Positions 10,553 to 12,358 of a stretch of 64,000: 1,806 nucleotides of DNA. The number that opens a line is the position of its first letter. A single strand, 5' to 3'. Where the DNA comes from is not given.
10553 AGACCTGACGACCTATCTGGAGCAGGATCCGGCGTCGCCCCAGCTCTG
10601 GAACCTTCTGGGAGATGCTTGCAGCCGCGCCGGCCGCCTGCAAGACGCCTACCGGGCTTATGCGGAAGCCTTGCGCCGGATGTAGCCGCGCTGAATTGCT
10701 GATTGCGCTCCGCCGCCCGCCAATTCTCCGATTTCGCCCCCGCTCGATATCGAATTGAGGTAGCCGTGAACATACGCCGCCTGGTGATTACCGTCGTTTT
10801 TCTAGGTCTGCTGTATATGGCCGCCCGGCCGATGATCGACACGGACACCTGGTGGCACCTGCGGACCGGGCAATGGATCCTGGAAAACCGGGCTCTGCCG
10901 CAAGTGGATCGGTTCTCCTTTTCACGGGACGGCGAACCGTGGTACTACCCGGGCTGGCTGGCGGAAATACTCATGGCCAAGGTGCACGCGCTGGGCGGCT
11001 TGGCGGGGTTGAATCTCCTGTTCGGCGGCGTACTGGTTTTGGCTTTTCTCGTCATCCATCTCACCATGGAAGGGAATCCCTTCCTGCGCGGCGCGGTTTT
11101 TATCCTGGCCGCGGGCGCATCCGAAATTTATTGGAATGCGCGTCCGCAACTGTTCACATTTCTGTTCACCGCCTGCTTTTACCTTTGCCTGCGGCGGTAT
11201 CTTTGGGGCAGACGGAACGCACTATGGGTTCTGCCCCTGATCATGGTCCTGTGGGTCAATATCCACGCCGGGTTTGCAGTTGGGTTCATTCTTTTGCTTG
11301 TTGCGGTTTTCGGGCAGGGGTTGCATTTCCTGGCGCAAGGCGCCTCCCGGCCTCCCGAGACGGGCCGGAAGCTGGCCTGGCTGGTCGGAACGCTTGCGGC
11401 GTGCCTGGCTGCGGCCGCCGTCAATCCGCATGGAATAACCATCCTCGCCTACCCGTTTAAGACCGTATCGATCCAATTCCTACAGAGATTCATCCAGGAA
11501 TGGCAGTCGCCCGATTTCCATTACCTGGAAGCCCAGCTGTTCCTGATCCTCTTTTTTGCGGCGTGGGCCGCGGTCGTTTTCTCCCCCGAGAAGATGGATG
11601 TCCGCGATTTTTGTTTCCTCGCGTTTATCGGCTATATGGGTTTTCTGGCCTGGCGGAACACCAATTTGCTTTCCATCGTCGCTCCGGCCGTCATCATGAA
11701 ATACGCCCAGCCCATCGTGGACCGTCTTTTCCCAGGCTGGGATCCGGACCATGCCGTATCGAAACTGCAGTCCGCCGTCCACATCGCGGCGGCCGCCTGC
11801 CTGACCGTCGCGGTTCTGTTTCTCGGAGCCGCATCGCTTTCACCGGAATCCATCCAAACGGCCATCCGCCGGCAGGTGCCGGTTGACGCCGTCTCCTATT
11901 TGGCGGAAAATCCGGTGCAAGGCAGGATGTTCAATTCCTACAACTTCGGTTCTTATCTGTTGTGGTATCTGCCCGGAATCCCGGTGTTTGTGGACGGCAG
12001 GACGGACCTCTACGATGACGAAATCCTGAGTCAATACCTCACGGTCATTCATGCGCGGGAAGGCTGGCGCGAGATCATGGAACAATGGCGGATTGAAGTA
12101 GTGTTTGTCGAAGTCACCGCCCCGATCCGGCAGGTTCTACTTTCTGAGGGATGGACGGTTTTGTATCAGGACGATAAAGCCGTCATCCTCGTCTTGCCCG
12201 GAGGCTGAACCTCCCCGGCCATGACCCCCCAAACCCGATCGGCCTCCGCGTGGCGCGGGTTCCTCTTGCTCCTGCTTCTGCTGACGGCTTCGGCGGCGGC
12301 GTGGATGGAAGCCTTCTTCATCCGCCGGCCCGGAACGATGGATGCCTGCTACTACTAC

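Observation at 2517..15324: Candidate undescribed envelope module: polyprenyl-P sugar synthase, AAA+ ATPase and four GT-C-like membrane proteins around a giant repeat protein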

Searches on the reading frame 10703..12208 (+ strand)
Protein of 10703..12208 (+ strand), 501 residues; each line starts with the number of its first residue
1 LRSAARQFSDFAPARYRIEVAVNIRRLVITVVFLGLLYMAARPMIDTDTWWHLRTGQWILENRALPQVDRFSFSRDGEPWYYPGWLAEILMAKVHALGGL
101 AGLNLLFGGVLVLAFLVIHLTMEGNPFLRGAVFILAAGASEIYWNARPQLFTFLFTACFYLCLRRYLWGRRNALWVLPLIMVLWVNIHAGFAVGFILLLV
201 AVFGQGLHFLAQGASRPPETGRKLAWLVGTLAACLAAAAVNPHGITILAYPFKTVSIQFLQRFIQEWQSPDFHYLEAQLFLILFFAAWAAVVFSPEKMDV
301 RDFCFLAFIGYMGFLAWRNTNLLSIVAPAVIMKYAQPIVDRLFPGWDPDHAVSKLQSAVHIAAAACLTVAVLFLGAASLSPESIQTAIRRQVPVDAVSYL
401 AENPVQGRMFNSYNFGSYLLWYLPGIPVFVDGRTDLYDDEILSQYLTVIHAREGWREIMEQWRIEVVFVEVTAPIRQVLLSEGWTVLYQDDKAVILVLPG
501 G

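Call 6: search_protein_families(library=pfam, proteins=[window:10703-12208:+], max_evalue=0.01)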
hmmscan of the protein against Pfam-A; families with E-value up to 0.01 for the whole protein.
window:10703-12208:+ (501 aa): 0 families

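Call 7: search_protein_families(library=ncbifam, proteins=[window:10703-12208:+], max_evalue=0.01)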
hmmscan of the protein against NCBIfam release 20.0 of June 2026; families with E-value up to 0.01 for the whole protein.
window:10703-12208:+ (501 aa): 0 families
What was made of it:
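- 10766..12208 (+): g5: GT-C-fold protein of a family with no Pfam or NCBIfam model (480 aa; invariant D25 and D27 after TM1). No family hit (calls 6, 7).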

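Call 14: find_homologous_proteins(query=window:10703-12208:+, max_evalue=0.001)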
Query window:10703-12208:+ (501 aa): 979 proteins with E <= 0.001 among 8000 candidates; the best 120 are listed.
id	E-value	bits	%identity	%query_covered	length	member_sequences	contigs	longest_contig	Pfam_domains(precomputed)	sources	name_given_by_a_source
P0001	0.0e+0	1091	100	96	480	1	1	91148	-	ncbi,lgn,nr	ncbi:MAG: hypothetical protein JW929_09160 [Anaerolineales bacterium]|nr:hypothetical protein [Anaer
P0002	6.6e-250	848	74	95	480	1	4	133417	-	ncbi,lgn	-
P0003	2.4e-244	830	72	97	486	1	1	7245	-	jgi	jgi:hypothetical protein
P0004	8.3e-238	808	71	96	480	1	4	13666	-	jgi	jgi:hypothetical protein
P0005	1.3e-235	801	70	96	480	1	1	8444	-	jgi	jgi:hypothetical protein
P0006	5.1e-233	793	69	95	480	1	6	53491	-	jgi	jgi:hypothetical protein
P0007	1.9e-225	768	68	95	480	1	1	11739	-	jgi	jgi:hypothetical protein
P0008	3.4e-225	767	68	95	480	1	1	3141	-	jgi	jgi:hypothetical protein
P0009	1.1e-223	762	68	96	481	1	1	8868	-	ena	-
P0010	1.2e-218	745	65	96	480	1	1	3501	-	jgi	jgi:hypothetical protein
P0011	3.2e-217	740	65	96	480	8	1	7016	-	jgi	jgi:hypothetical protein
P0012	2.0e-216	738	65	96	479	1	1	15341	-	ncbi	ncbi:MAG: hypothetical protein WBM17_03040 [Anaerolineales bacterium]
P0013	8.3e-216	736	66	96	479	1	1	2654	-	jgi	jgi:branched-subunit amino acid transport protein AzlD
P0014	9.0e-216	736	65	97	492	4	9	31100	-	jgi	jgi:hypothetical protein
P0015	1.2e-215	735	66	96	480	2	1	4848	-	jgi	jgi:hypothetical protein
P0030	4.2e-196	671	60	95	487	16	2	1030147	-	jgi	jgi:hypothetical protein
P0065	3.8e-118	414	44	95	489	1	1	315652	-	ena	-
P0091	5.1e-112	393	42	95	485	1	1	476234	-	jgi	jgi:hypothetical protein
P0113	5.3e-110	387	42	94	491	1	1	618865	-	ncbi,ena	-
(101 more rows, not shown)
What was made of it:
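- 10766..12208 (+): At least 979 homologues (call 14).
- Checked: The database protein is 480 aa (call 14).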

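Call 15: find_encoding_contigs(protein=P0030, flank=10000, max_places=2)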
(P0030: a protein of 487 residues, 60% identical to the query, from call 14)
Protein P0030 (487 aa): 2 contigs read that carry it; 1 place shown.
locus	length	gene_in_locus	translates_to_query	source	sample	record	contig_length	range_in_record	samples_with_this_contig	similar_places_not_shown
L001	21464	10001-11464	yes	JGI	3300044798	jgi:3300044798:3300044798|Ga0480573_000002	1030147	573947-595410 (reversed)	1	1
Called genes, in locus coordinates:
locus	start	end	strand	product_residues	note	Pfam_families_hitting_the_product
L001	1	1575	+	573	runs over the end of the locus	PF01368:DHH, PF02272:DHHA1, PF17768:RecJ_OB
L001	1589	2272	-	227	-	PF00535:Glycos_transf_2, PF10111:Glyco_tranf_2_2, PF13641:Glyco_tranf_2_3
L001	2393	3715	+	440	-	PF00004:AAA (faint)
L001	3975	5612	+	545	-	PF13231:PMT_2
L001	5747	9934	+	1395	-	PF00515:TPR_1 (faint), PF03704:BTAD (faint), PF07719:TPR_2 (faint), PF13174:TPR_6 (faint), PF13176:TPR_7 (faint), PF13424:TPR_12 (weak), PF13432:TPR_16 (weak), PF14559:TPR_19 (weak), +5 more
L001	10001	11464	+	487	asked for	-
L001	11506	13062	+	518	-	-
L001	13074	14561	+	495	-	-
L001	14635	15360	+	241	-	PF00072:Response_reg, PF00196:GerE, PF08281:Sigma70_r4_2 (faint)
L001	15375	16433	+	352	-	PF05384:DegS (weak), PF07730:HisKA_3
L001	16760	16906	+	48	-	PF04964:Flp_Fap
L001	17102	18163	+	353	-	PF08666:SAF, PF16976:RcpC (faint)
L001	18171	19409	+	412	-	PF00072:Response_reg, PF01656:CbiA, PF10609:ParA (weak), PF13614:AAA_31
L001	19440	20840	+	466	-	PF00437:T2SSE, PF27713:UCP018868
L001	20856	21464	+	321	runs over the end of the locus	PF00482:T2SSF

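Call 16: find_encoding_contigs(protein=P0113, flank=10000, max_places=2)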
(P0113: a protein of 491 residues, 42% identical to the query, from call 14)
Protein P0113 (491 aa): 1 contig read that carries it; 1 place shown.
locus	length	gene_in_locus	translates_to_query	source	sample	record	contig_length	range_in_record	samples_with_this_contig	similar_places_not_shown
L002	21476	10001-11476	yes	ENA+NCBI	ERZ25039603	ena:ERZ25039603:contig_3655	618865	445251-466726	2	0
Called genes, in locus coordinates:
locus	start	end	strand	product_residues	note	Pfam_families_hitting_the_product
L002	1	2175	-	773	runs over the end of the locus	PF03030:H_PPase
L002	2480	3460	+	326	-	PF00005:ABC_tran, PF13304:AAA_21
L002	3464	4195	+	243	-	PF01061:ABC2_membrane (weak), PF13346:ABC2_membrane_5 (weak), PF12679:ABC2_membrane_2, PF12698:ABC2_membrane_3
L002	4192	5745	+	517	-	PF14258:DUF4350 (faint), PF23357:DUF7088, PF09822:ABC_transp_aux, PF23355:IFT52_GIFT (faint)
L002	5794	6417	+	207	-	PF14238:DUF4340 (faint)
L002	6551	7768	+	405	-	PF03979:Sigma70_r1_1, PF00140:Sigma70_r1_2, PF04542:Sigma70_r2, PF04539:Sigma70_r3, PF04545:Sigma70_r4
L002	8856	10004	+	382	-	-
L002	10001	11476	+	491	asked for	-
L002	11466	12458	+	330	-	PF04321:RmlD_sub_bind, PF01073:3Beta_HSD, PF01370:Epimerase, PF02719:Polysacc_synt_2, PF16363:GDP_Man_Dehyd, PF07993:NAD_binding_4, PF02719:Polysacc_synt_2 (weak)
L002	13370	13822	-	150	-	-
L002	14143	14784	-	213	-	PF07220:DUF1420 (weak)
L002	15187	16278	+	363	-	-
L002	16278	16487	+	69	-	-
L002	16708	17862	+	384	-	-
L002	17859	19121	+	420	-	PF09594:GT87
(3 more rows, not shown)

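Call 17: find_encoding_contigs(protein=P0065, flank=10000, max_places=2)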
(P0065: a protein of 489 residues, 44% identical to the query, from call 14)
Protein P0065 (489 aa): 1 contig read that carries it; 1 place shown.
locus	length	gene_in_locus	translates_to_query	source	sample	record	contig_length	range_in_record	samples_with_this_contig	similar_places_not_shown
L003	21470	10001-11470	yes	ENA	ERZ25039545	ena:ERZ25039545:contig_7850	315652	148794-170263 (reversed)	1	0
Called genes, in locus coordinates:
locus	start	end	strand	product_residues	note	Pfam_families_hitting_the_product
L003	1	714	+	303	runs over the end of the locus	PF00005:ABC_tran, PF13304:AAA_21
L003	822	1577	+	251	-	PF01061:ABC2_membrane, PF12679:ABC2_membrane_2, PF12730:ABC2_membrane_4 (weak), PF13346:ABC2_membrane_5 (weak), PF12698:ABC2_membrane_3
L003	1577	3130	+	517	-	PF23357:DUF7088, PF09822:ABC_transp_aux, PF23355:IFT52_GIFT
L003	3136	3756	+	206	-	PF14238:DUF4340 (faint)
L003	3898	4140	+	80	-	PF03979:Sigma70_r1_1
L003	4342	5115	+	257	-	PF04542:Sigma70_r2, PF04539:Sigma70_r3, PF08281:Sigma70_r4_2 (faint), PF04545:Sigma70_r4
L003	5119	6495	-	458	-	-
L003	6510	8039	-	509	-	-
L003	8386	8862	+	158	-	-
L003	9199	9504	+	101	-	-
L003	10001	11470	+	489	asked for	-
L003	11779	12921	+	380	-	PF09594:GT87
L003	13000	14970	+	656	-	PF26626:DUF8201 (weak)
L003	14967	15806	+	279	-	-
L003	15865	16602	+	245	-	-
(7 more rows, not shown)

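Call 31: search_solved_structures(query=A1, max_evalue=10)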
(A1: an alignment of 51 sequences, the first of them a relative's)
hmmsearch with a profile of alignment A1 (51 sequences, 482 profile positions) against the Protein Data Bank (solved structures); distinct sequences matched with E-value up to 10: 0.

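Call 36: predict_structure(alignment_id=A1)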
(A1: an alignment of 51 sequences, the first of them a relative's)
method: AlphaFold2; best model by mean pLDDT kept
length: 480 residues; sequences in the alignment: 51
mean_pLDDT: 92.7   pTM: 0.92
mean pLDDT of the five models: 92.7, 92.4, 91.9, 91.4, 90.9
residues with pLDDT >= 90: 373; 70-90: 104; 50-70: 3; < 50: 0
segments of 3 or more residues with pLDDT < 50: none
pLDDT, mean of each block of 10 residues (from residue 1): 94 95 92 94 89 85 90 96 97 98 94 95 92 97 92 96 85 93 96 87 97 93 81 82 86 93 98 96 97 91 97 95 87 95 97 94 93 95 92 93 89 82 95 96 95 97 96 88
secondary structure, 60 per line:
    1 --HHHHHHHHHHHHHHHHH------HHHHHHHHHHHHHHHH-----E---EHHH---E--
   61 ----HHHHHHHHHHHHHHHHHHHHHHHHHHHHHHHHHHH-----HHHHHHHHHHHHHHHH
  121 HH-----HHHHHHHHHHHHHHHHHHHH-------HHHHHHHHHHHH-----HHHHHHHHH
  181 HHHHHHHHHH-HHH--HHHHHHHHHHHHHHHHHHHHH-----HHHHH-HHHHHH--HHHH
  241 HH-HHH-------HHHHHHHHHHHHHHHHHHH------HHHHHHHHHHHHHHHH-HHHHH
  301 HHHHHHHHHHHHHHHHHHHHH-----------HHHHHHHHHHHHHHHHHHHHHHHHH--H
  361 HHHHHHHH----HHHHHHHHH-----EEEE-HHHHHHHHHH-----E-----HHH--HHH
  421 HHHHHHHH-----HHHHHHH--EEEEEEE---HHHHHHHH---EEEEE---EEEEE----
elements in order: H3-19 H26-41 H65-99 H105-122 H128-147 H155-166 H172-190 H197-217 H223-227 H229-234 H237-242 H254-272 H279-294 H296-321 H333-357 H360-368 H373-381 E387-390 H392-401 H418-428 H434-440 E443-449 H453-460 E464-468 E472-476
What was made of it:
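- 10766..12208 (+): AF2 pLDDT 92.7 (call 36).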

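Call 39: fold_search(model_id=the predicted structure, library=pdb)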
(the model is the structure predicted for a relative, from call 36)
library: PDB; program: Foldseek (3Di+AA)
matches with E <= 10: 332; with E <= 0.001: 17
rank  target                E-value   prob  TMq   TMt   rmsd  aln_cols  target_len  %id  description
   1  7zlg_A                1.3e-07  1.00  0.55  0.42   9.6       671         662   11  Cryo-EM structure of C-mannosyltransferase CeDPY19, in complex with acceptor peptide and bound to CMT2-Fab and anti-Fa (released 2023-01-11)
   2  8pn9_A                2.4e-07  1.00  0.55  0.43  10.6       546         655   13  Structure of human oligosaccharyltransferase OST-A complex bound to NGI-1 (released 2024-05-08)
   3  6ftg_5                2.8e-07  1.00  0.59  0.46  10.7       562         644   12  Subtomogram average of OST-containing ribosome-translocon complexes from canine rough microsomal membranes (released 2018-03-21)
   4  7zli_A                3.0e-07  1.00  0.54  0.41  10.8       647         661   12  Cryo-EM structure of C-mannosyltransferase CeDPY19, in complex with Dol25-P-Man and bound to CMT2-Fab and anti-Fab nan (released 2023-01-11)
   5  8age_A                7.6e-07  1.00  0.59  0.45   9.4       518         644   12  Structure of yeast oligosaccharylransferase complex with acceptor peptide bound (released 2022-12-07)
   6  9n9j_I                7.9e-07  1.00  0.56  0.41  10.9       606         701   12  Structure of a GRP94 folding intermediate engaged with a CCDC134- and FKBP11-bound secretory translocon (released 2025-11-19)
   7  8agc_A                8.7e-07  1.00  0.60  0.43   8.7       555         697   12  Structure of yeast oligosaccharylransferase complex with lipid-linked oligosaccharide and non-acceptor peptide bound (released 2022-12-07)
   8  7oci_F                1.0e-06  1.00  0.57  0.45  11.4       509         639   12  Cryo-EM structure of yeast Ost6p containing oligosaccharyltransferase complex (released 2022-02-16)
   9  8b6l_I                1.1e-06  1.00  0.57  0.42  10.8       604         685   12  Subtomogram average of the human Sec61-TRAP-OSTA-translocon (released 2022-12-07)
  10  6ezn_F                1.3e-06  1.00  0.55  0.43  12.1       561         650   12  Cryo-EM structure of the yeast oligosaccharyltransferase (OST) complex (released 2018-01-17)
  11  6s7t_A                2.8e-06  1.00  0.55  0.40   9.6       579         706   12  Cryo-EM structure of human oligosaccharyltransferase complex OST-B (released 2019-12-18)
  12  5f15                  9.6e-06  1.00  0.52  0.47  12.5       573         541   12  Crystal Structure of ArnT from Cupriavidus metallidurans bound to Undecaprenyl phosphate (released 2016-02-17)
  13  5gmy_A                1.6e-05  1.00  0.56  0.34  10.7       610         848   12  Crystal structure of the Archaeoglobus fulgidus oligosaccharyltransferase (O29867_ARCFU) tethered with an acceptor pep (released 2017-02-01)
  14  5ezm                  3.2e-05  1.00  0.52  0.47  12.5       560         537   11  Crystal Structure of ArnT from Cupriavidus metallidurans in the apo state (released 2016-02-17)
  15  8if8_C                3.7e-05  1.00  0.45  0.39   9.1       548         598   12  Arabinosyltransferase AftA (released 2023-05-31)
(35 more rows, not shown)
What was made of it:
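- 10766..12208 (+): The top 17 Foldseek hits are all GT-C enzymes: DPY19, STT3, ArnT, AglB, AftA, AftD (call 39).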

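Call 67: find_encoding_contigs(protein=P0091, flank=10000, max_places=1)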
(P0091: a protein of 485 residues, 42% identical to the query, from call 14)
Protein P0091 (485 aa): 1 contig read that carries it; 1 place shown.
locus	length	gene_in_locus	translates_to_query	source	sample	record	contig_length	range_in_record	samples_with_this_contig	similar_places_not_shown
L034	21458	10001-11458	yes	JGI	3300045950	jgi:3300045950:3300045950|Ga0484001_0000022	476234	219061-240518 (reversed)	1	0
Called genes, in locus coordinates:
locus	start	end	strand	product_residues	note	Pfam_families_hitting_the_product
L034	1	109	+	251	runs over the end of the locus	PF03808:Glyco_tran_WecG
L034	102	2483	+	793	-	PF04932:Wzy_C, PF00515:TPR_1 (faint), PF07719:TPR_2 (faint), PF13414:TPR_11 (faint), PF13428:TPR_14 (faint), PF13181:TPR_8 (faint), PF13431:TPR_17 (faint)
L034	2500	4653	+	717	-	PF09586:YfhO (weak)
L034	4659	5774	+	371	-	PF13439:Glyco_transf_4, PF13579:Glyco_trans_4_4, PF20706:GT4-conflict (weak), PF00534:Glycos_transf_1, PF13692:Glyco_trans_1_4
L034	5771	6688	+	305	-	PF13489:Methyltransf_23, PF08241:Methyltransf_11, PF08242:Methyltransf_12, PF13649:Methyltransf_25 (weak)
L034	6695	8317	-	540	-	-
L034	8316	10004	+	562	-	-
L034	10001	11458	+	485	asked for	-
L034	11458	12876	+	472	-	PF13231:PMT_2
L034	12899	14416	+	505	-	-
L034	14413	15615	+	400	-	PF09594:GT87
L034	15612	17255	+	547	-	-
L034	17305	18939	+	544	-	-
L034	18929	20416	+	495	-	PF13231:PMT_2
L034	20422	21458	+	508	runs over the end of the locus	PF13231:PMT_2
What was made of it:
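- One locus embeds g5 among WecG, Wzy_C, YfhO, GT4 and about 8 more GT-C-like genes (call 67). Arrays of 3 to more than 10 different GT-C genes, with Wzy_C, WecG, YfhO and GT4 (call 67), fit polymer building better than the modification of one protein.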

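Call 70: find_related_loci(query=A1, collection=metagenome_contigs, flank=10000)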
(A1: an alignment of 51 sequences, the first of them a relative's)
Query A1 (480 aa) in metagenome_contigs; peptide patterns used: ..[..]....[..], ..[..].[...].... (x = any residue, [..] = any of these).
600 stretches matched a pattern (row limit reached: there are more); 575 encode a relative of the query (tblastn E <= 1e-3); the best 80 are kept; 80 distinct loci.
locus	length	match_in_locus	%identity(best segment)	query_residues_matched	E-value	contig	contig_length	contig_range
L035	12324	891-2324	66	1-479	0e+0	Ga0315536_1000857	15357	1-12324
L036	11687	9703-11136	60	1-478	0e+0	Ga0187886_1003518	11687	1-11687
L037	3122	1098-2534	50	1-479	4e-165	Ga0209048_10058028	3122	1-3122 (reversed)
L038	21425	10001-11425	47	4-478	6e-131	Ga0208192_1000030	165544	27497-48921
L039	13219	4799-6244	45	1-479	1e-129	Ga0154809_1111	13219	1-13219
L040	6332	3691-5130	42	1-476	4e-124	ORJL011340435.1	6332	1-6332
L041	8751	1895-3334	42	1-476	5e-124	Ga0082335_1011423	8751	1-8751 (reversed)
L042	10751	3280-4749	41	1-475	7e-121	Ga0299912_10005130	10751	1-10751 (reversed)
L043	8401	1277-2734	42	1-474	1e-115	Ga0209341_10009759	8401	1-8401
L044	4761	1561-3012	41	1-475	2e-115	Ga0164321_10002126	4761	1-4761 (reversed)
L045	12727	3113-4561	40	4-478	3e-114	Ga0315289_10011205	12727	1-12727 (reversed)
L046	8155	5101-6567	40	1-480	8e-113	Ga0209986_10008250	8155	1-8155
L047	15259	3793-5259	40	1-480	4e-113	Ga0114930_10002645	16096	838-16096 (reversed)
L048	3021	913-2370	42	1-475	6e-117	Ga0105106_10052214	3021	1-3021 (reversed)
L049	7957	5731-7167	42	1-474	1e-112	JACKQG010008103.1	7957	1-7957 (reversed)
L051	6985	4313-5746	40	1-474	1e-111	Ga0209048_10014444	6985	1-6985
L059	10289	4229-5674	42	1-474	2e-108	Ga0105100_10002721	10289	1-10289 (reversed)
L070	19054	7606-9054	41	1-478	1e-105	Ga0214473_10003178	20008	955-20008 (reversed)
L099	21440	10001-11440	39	1-474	2e-98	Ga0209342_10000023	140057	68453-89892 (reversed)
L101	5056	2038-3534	37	1-474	6e-98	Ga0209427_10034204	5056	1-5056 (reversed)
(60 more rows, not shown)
